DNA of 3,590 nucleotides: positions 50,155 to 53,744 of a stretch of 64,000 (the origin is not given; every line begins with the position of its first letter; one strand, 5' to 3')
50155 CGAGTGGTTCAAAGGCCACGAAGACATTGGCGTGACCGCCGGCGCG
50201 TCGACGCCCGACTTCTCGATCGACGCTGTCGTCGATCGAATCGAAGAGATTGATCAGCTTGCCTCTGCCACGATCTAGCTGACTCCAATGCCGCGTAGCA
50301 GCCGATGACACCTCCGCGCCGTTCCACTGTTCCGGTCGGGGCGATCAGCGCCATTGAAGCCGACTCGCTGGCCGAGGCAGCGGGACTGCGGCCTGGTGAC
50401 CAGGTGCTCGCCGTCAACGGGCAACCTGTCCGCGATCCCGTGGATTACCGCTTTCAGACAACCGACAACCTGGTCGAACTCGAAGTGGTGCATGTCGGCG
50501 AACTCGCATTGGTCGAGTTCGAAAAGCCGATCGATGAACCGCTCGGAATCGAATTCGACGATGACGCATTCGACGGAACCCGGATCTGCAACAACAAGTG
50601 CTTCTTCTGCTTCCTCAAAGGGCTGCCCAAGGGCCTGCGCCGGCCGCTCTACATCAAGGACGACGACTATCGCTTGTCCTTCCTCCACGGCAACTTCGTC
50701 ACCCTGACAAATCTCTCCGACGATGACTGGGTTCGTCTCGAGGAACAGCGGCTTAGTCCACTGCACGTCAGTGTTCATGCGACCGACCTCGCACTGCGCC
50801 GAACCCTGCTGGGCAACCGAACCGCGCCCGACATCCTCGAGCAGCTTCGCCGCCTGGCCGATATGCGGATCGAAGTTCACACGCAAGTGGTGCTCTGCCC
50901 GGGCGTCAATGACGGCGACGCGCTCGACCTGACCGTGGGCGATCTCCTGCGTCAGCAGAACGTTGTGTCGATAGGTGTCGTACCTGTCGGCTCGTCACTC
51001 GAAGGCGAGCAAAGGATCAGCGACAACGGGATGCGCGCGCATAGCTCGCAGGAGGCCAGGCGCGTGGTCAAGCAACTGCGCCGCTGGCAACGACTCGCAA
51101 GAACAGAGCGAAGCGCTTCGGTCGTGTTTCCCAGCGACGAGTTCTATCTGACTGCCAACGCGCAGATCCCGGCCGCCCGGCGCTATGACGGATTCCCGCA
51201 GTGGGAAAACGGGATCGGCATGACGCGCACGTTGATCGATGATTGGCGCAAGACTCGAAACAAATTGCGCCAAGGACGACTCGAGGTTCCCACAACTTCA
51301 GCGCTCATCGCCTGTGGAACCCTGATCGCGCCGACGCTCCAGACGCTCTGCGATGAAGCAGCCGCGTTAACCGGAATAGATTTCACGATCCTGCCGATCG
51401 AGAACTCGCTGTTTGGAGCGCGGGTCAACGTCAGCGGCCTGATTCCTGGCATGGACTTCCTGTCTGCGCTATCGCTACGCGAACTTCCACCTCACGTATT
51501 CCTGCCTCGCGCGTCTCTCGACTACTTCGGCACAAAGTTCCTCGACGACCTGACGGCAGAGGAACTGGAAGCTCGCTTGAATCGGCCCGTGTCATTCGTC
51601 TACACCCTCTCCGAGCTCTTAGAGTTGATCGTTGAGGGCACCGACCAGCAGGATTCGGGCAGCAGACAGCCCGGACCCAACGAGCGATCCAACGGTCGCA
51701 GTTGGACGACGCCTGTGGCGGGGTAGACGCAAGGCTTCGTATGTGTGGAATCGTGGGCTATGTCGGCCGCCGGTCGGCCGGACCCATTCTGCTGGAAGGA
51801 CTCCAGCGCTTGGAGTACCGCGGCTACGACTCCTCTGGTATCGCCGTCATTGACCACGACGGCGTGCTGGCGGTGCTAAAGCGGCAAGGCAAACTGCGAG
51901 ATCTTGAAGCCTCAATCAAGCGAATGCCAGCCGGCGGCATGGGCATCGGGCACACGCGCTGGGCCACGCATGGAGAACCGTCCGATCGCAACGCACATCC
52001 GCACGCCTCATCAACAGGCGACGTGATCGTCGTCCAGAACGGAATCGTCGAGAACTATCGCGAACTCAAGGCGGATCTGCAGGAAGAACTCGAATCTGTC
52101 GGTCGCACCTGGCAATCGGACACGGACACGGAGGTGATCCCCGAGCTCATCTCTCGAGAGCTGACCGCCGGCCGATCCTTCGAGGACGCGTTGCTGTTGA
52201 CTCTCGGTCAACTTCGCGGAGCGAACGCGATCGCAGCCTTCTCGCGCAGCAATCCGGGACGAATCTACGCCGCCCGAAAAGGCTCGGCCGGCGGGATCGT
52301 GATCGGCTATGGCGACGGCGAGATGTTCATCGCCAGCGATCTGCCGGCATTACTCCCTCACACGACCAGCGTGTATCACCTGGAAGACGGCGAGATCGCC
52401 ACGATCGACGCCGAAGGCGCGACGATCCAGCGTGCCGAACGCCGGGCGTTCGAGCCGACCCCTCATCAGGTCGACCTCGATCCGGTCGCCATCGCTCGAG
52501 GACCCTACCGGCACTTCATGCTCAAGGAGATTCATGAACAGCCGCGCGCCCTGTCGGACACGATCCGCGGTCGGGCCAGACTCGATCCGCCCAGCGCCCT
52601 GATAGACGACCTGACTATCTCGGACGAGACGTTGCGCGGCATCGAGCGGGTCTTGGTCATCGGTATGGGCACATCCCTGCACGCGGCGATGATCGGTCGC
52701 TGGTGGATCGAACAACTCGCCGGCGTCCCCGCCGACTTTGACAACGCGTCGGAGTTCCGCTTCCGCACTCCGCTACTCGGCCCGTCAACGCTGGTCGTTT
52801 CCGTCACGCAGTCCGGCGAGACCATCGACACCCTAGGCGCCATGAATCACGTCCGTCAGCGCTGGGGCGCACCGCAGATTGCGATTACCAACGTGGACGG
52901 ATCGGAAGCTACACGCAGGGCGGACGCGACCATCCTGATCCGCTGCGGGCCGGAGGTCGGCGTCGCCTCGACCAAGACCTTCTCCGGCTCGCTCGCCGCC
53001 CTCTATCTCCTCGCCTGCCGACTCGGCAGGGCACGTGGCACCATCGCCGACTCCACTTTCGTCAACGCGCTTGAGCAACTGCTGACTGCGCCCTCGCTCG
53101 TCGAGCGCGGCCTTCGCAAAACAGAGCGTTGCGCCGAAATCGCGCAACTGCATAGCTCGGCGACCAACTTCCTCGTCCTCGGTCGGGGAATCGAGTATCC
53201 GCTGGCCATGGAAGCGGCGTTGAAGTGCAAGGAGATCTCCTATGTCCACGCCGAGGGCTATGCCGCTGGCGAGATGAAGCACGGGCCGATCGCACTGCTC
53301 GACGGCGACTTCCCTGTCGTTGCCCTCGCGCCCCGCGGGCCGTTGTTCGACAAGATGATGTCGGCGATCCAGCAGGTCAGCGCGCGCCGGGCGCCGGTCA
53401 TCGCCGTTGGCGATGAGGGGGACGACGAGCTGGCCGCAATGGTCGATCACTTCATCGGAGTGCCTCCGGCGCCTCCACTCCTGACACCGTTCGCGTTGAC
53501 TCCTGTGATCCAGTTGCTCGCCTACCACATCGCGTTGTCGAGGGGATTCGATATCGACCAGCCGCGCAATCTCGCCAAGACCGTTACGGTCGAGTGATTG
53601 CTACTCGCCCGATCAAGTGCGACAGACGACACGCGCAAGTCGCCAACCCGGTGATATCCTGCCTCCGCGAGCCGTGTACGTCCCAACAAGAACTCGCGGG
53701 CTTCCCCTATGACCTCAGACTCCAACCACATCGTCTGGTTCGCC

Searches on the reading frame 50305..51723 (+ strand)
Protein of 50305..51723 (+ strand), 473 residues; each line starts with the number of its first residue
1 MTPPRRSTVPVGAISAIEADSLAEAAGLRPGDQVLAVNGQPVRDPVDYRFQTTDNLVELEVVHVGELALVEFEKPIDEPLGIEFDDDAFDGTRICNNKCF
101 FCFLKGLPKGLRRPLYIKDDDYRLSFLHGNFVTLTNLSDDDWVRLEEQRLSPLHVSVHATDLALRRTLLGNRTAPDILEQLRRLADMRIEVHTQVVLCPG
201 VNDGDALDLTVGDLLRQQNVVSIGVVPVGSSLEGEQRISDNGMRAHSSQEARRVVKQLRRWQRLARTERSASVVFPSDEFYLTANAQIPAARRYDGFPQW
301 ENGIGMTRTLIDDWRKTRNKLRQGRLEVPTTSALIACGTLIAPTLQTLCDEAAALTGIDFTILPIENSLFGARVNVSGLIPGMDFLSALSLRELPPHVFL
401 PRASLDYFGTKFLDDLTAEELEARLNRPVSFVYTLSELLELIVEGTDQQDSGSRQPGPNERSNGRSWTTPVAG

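Call 60: search_protein_families(library=pfam, proteins=[window:50305-51723:+], max_evalue=0.00001)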
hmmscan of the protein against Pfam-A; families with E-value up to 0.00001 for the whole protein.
window:50305-51723:+ (473 aa): 4 families
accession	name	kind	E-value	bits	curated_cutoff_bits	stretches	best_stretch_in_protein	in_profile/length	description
PF19238.5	Radical_SAM_2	-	1.2e-59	200.7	26.7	1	76-220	3-148/151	Radical SAM-like domain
PF04459.17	DUF512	-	6.6e-47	159.8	25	1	226-432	1-200/202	Protein of unknown function (DUF512)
PF17820.7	PDZ_6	-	9.5e-11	41.7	27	1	14-49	2-37/54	PDZ domain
PF00595.29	PDZ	-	4e-06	27.6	23.2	0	13-44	28-59/81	PDZ domain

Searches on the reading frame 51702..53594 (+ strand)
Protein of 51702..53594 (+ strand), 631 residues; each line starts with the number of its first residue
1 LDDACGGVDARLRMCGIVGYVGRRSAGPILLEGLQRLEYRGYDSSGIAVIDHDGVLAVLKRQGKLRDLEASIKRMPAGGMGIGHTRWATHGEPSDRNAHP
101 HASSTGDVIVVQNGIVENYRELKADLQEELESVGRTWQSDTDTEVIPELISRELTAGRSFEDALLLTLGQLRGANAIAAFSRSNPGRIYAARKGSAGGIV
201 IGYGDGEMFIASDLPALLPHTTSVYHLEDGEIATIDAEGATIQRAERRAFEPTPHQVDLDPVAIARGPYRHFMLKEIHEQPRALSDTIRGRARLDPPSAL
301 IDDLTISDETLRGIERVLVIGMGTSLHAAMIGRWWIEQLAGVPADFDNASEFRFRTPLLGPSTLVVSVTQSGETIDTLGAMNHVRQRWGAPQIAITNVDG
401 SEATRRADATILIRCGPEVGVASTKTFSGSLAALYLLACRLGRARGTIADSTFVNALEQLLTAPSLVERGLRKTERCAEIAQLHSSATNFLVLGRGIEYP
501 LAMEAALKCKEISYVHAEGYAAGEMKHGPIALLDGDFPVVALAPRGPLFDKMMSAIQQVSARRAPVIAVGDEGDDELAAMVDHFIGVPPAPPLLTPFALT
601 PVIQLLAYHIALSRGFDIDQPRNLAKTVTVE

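Call 60: search_protein_families(library=pfam, proteins=[window:51702-53594:+], max_evalue=0.00001)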
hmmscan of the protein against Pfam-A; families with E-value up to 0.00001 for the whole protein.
window:51702-53594:+ (631 aa): 3 families
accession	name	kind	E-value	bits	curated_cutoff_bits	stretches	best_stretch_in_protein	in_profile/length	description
PF01380.27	SIS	-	1.8e-47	160.9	25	2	311-438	2-129/131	SIS domain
PF13522.11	GATase_6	-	7e-16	58.9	27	1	78-193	10-109/130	Glutamine amidotransferase domain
PF13537.11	GATase_7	-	3.6e-09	37.1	25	1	93-218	8-122/123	Glutamine amidotransferase domain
